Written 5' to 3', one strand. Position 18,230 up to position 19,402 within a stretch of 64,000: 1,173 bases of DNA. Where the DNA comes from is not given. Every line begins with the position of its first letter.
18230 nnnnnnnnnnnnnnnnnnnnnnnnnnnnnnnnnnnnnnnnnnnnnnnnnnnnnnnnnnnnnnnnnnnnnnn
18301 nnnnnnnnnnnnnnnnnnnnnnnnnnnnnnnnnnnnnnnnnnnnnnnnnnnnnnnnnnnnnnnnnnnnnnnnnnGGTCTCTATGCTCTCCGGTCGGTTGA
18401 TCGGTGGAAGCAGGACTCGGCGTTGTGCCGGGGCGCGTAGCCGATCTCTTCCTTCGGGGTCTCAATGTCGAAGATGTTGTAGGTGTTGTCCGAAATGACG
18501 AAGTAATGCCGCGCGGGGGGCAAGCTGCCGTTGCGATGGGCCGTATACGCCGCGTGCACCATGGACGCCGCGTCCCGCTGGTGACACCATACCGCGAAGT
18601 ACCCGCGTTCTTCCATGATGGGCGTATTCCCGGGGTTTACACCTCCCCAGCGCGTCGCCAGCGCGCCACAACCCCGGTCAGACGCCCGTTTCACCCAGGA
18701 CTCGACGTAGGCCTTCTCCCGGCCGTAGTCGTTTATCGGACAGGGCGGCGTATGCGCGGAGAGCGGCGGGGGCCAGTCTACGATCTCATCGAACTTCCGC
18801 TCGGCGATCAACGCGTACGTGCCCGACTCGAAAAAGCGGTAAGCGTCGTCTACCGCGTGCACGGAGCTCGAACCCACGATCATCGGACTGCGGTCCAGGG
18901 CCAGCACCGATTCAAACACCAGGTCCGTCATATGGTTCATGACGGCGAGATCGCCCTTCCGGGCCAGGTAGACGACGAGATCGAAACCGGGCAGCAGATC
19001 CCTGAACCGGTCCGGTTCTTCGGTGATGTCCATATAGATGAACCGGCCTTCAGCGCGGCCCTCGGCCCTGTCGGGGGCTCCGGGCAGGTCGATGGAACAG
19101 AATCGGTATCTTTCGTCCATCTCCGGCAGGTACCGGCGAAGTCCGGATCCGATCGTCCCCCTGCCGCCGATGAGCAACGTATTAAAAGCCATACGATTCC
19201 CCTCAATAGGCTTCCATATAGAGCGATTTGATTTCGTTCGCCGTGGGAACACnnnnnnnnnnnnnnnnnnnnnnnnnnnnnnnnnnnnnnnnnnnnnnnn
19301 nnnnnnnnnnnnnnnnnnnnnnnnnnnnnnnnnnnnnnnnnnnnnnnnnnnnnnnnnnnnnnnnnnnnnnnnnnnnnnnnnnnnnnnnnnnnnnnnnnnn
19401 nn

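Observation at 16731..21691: Unusual four-gene operon: kynureninase-like PLP hydrolase, Fe-ADH, NAD-epimerase/dehydratase, gamma-glutamyltranspeptidase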

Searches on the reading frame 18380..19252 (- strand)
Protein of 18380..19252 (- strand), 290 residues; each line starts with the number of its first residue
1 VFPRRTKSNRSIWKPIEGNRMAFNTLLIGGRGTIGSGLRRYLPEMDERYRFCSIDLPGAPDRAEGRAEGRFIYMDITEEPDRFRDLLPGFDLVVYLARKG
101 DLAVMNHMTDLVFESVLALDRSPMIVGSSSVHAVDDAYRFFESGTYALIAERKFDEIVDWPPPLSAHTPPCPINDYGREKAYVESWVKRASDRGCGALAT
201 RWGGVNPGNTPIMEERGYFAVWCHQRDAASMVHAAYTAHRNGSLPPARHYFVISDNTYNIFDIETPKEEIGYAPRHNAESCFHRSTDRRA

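Call 4: search_protein_families(library=pfam, proteins=[window:18380-19252:-])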
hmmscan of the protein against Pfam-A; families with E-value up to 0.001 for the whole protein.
window:18380-19252:- (290 aa): 1 family
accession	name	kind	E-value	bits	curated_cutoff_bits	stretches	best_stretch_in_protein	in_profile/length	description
PF01370.27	Epimerase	-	2.8e-06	27.3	20.9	1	26-194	2-160/240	NAD dependent epimerase/dehydratase family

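Call 5: search_protein_families(library=ncbifam, proteins=[window:18380-19252:-])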
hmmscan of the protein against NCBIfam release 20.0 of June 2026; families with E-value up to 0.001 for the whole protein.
window:18380-19252:- (290 aa): 1 family
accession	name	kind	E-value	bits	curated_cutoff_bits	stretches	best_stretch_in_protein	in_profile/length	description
NF041293.1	G6PDh_Azf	equivalog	7e-09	35.5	400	1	24-278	4-249/252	NAD-dependent glucose-6-phosphate dehydrogenase Azf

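Call 22: search_solved_structures(query=window:18380-19192:-, show_alignments=2, max_evalue=0.01)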
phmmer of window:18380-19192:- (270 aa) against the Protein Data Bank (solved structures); distinct sequences matched with E-value up to 0.01: 0.

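Call 25: find_homologous_proteins(query=window:18380-19192:-)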
Query window:18380-19192:- (270 aa): 226 proteins with E <= 0.001 among 2296 candidates; the best 120 are listed.
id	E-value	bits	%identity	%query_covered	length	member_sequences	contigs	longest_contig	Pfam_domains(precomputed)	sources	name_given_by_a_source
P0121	4.5e-180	616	97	100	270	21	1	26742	PF01370.28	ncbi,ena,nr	ncbi:MAG: NAD-dependent epimerase/dehydratase family protein [Gemmatimonadetes bacterium]|nr:NAD-dep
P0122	1.2e-158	545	88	97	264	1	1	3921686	PF01370.28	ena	-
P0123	2.0e-151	522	84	97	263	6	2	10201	PF01370.28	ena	-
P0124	3.8e-150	517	84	97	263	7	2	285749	-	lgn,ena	-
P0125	9.9e-150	516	83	97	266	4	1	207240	-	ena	-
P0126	1.1e-149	516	83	97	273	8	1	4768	-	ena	-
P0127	5.9e-149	513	81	97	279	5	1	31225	-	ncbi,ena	-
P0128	1.3e-147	509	82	97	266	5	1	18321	-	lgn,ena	-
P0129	1.9e-146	505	81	100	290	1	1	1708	-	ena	-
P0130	1.5e-143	496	72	100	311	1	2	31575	-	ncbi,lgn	-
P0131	2.5e-143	495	81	97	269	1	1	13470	-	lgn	-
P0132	1.9e-142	492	81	97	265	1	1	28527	-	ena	-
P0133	6.1e-142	490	77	97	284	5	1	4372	-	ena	-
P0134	8.4e-142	490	77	96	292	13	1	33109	-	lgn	-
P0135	1.3e-141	489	79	98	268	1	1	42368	-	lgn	-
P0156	7.7e-107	375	65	96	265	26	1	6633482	-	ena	-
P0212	7.0e-91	323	56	97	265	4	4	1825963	PF01370.28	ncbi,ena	-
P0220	8.2e-89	316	57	97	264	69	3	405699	-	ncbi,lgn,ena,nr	ncbi:MAG: hypothetical protein OXG13_05815 [Gemmatimonadaceae bacterium]|nr:hypothetical protein [Ge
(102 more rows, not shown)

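Call 26: find_encoding_contigs(protein=P0156, flank=10000, max_places=1)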
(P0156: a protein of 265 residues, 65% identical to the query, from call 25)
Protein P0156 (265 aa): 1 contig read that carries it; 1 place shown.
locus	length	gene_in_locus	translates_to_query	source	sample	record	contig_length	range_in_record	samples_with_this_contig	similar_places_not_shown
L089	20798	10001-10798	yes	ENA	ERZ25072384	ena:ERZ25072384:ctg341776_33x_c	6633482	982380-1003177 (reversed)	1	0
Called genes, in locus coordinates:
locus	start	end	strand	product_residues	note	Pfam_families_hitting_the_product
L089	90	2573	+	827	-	PF06452:CBM9_1 (faint), PF19313:DUF5916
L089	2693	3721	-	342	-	PF13685:Fe-ADH_2, PF00465:Fe-ADH (weak)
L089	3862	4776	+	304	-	-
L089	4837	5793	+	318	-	PF02156:Glyco_hydro_26 (weak)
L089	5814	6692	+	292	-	PF04909:Amidohydro_2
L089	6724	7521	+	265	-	PF01209:Ubie_methyltran, PF13489:Methyltransf_23, PF13847:Methyltransf_31, PF08241:Methyltransf_11, PF08242:Methyltransf_12, PF13649:Methyltransf_25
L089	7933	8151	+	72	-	-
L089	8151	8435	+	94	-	-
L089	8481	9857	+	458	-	-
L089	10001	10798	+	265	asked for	-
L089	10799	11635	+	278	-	PF05721:PhyH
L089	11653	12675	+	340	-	PF21181:SsfX3_N, PF13472:Lipase_GDSL_2, PF14606:Lipase_GDSL_3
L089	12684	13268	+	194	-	PF13385:Laminin_G_3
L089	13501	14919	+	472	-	PF00270:DEAD, PF04851:ResIII, PF00271:Helicase_C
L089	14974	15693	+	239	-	PF00106:adh_short, PF08659:KR (weak), PF13561:adh_short_C2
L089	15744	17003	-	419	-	PF13354:Beta-lactamase2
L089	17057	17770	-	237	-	PF04893:Yip1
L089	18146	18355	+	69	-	PF00313:CSD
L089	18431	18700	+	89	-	PF00076:RRM_1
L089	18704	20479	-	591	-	PF00005:ABC_tran, PF13304:AAA_21 (faint)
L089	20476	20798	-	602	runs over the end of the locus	PF00005:ABC_tran, PF13304:AAA_21 (faint)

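Call 27: find_encoding_contigs(protein=P0212, flank=10000, max_places=1)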
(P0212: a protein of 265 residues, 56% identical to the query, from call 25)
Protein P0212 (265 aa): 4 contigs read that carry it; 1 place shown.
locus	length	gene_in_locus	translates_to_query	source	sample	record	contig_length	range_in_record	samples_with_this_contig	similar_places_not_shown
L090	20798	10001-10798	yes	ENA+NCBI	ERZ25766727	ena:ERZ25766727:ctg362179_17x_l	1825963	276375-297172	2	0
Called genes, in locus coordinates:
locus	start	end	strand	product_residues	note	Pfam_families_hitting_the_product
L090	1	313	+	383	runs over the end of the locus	PF01408:GFO_IDH_MocA, PF02894:GFO_IDH_MocA_C (weak), PF22725:GFO_IDH_MocA_C3 (weak)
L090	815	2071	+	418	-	PF13378:MR_MLE_C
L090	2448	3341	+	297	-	PF03328:HpcH_HpaI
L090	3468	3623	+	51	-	-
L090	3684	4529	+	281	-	PF22814:WelO5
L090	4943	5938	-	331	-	PF01408:GFO_IDH_MocA, PF22725:GFO_IDH_MocA_C3, PF02894:GFO_IDH_MocA_C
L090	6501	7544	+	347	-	-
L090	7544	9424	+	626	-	PF13854:Kelch_HCF (faint), PF24681:Kelch_KLHDC2_KLHL20_DRC7, PF24981:Beta-prop_ATRN-LZTR1, PF13964:Beta-prop_Calicin (weak), PF13415:Beta-prop_FBX42, PF24981:Beta-prop_ATRN-LZTR1, PF24681:Kelch_KLHDC2_KLHL20_DRC7, PF13415:Beta-prop_FBX42, +4 more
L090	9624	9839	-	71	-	-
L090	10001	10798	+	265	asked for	PF01370:Epimerase (weak)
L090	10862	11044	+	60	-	-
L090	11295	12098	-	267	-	PF04909:Amidohydro_2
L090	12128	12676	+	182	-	-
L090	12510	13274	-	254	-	PF03328:HpcH_HpaI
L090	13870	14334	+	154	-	-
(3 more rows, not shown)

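Call 28: find_encoding_contigs(protein=P0220, flank=10000, max_places=1)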
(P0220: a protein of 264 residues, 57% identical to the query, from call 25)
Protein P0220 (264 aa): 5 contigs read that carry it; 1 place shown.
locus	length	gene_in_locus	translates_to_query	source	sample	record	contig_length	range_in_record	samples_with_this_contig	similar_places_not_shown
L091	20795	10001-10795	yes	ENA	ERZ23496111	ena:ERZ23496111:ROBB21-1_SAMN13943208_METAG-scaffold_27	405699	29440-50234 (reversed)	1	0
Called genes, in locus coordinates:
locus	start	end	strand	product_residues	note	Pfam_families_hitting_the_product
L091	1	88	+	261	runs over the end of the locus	PF01261:AP_endonuc_2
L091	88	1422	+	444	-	PF00202:Aminotran_3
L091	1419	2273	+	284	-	PF02739:5_3_exonuc_N, PF01367:5_3_exonuc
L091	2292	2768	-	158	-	PF00254:FKBP_C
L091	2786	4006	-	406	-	PF01212:Beta_elim_lyase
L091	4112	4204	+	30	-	-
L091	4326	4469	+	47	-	-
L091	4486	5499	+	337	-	PF08100:Dimerisation (faint), PF00891:Methyltransf_2, PF08241:Methyltransf_11 (weak), PF08242:Methyltransf_12, PF13649:Methyltransf_25 (weak)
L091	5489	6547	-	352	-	PF01408:GFO_IDH_MocA, PF03447:NAD_binding_3 (weak), PF03807:F420_oxidored (weak), PF02894:GFO_IDH_MocA_C, PF22725:GFO_IDH_MocA_C3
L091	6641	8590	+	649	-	-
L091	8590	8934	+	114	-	-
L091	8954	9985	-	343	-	PF02746:MR_MLE_N, PF13378:MR_MLE_C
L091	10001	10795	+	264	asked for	-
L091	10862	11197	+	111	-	PF01909:NTP_transf_2, PF18765:Polbeta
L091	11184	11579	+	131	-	PF05168:HEPN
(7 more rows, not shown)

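Call 48: search_protein_families(library=ncbifam, proteins=[L089:10799-11635:+, L089:8481-9857:+], max_evalue=0.001)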
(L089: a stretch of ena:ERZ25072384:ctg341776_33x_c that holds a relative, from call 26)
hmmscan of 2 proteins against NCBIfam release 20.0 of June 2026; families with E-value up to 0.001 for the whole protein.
L089:10799-11635:+ (278 aa): 1 family
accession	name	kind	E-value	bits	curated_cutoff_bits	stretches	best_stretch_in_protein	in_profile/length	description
NF052437.1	MPhHdxlPhnYGIM8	equivalog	0.00088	18.8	500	0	142-223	129-213/260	methylphosphonate hydroxylase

L089:8481-9857:+ (458 aa): 0 families

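Call 49: search_protein_families(library=pfam, proteins=[L089:8481-9857:+], max_evalue=0.01)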
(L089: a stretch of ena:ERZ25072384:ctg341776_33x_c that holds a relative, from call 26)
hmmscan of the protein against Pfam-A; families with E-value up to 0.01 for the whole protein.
L089:8481-9857:+ (458 aa): 5 families
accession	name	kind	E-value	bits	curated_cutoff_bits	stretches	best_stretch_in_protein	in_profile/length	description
PF13749.12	HATPase_c_4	-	6.8e-16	58.5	26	1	277-354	3-81/89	Putative ATP-dependent DNA helicase recG C-terminal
PF04326.19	SLFN_AlbA_2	-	1.6e-12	48.4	25.3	1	3-107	1-116/118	Schlafen, AlbA_2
PF13412.12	HTH_24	-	7.3e-10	38.7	21.9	1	394-440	2-48/48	Winged helix-turn-helix DNA-binding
PF12840.13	HTH_20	-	0.0013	19.1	27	1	395-441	4-50/51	Helix-turn-helix domain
PF12802.13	MarR_2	-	0.0076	16.8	27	0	400-446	10-57/61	MarR family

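Call 60: predict_structure(alignment_id=A2)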
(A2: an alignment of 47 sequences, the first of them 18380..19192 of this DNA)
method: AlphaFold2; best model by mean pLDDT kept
length: 270 residues; sequences in the alignment: 47
mean_pLDDT: 90.9   pTM: 0.90
mean pLDDT of the five models: 90.9, 88.1, 86.3, 84.6, 83.5
residues with pLDDT >= 90: 200; 70-90: 55; 50-70: 13; < 50: 2
segments of 3 or more residues with pLDDT < 50: none
pLDDT, mean of each block of 10 residues (from residue 1): 95 91 96 91 74 94 97 94 97 97 96 91 88 91 94 96 98 97 79 77 93 98 96 89 96 89 59
secondary structure, 60 per line:
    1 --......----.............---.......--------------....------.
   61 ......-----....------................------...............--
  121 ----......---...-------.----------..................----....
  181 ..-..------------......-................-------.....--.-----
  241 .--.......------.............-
elements in order: E3-8 H13-25 E29-35 E50-53 H60-66 E72-75 H82-97 E104-110 H111-118 H125-130 H155-172 E177-182 H198-201 H205-220 E228-232 H244-250 H258-269

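Call 62: fold_search(model_id=the predicted structure, library=pdb)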
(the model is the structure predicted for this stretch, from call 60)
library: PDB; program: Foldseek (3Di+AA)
matches with E <= 10: 1847; with E <= 0.001: 354
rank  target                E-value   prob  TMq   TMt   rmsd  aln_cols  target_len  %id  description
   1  3rfx_A                5.3e-13  1.00  0.70  0.71   4.3       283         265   19  Crystal structure of uronate dehydrogenase from Agrobacterium tumefaciens, Y136A mutant complexed with NAD (released 2011-06-15)
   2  2hun_B                5.0e-12  1.00  0.64  0.54  12.1       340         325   14  Crystal structure of hypothetical protein PH0414 from Pyrococcus horikoshii OT3 (released 2007-01-26)
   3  2hun_A                1.5e-11  1.00  0.66  0.55  11.6       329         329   15  Crystal structure of hypothetical protein PH0414 from Pyrococcus horikoshii OT3 (released 2007-01-26)
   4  1kep_B                6.7e-11  1.00  0.65  0.52   7.2       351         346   15  The crystal structure of dTDP-D-glucose 4,6-dehydratase (RmlB) from Streptococcus suis with dTDP-xylose bound (released 2002-01-25)
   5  1kep_A                7.1e-11  1.00  0.65  0.52   7.0       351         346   15  The crystal structure of dTDP-D-glucose 4,6-dehydratase (RmlB) from Streptococcus suis with dTDP-xylose bound (released 2002-01-25)
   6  6bi4_B                1.6e-10  1.00  0.62  0.55  12.3       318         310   14  2.9 Angstrom Resolution Crystal Structure of dTDP-Glucose 4,6-dehydratase (rfbB) from Bacillus anthracis str. Ames in  (released 2017-11-08)
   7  6bi4_A                1.7e-10  1.00  0.62  0.55  12.4       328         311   13  2.9 Angstrom Resolution Crystal Structure of dTDP-Glucose 4,6-dehydratase (rfbB) from Bacillus anthracis str. Ames in  (released 2017-11-08)
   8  5z76_D                2.0e-10  1.00  0.69  0.69   4.3       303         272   15  Artificial L-threonine 3-dehydrogenase designed by full consensus design (released 2018-08-22)
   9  1ker_B                2.1e-10  1.00  0.64  0.51   8.1       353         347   15  The crystal structure of dTDP-D-glucose 4,6-dehydratase (RmlB) from Streptococcus suis with dTDP-D-glucose bound (released 2002-01-25)
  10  4twr                  2.2e-10  1.00  0.66  0.56   9.0       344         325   14  Structure of UDP-glucose 4-epimerase from Brucella abortus (released 2014-10-08)
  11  7cgv_B                2.2e-10  1.00  0.62  0.56  11.5       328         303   16  Full consensus L-threonine 3-dehydrogenase, FcTDH-IIYM (NAD+ bound form) (released 2020-10-28)
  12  8wxk_B                3.1e-10  1.00  0.64  0.53   9.9       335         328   16  Crystal Structure of UDP-Glucose 4-Epimerase (all4713) with UDP-glucose and NAD from Nostoc sp. PCC 7120 (released 2024-10-30)
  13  4zrm_A                3.1e-10  1.00  0.61  0.54  12.1       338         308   16  Crystal Structure of UDP-Glucose 4-Epimerase (TM0509) from Hyperthermophilic Eubacterium Thermotoga maritima (released 2015-09-16)
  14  6wjb_A                3.3e-10  1.00  0.63  0.56  10.9       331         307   16  UDP-GlcNAc C4-epimerase from Pseudomonas protegens in complex with NAD and UDP-GlcNAc (released 2020-07-08)
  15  8du1_C                3.3e-10  1.00  0.59  0.47  12.8       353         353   14  Crystal Structure of NAD bound dTDP-glucose 4,6-dehydratase from Elizabethkingia anophelis (released 2022-08-10)
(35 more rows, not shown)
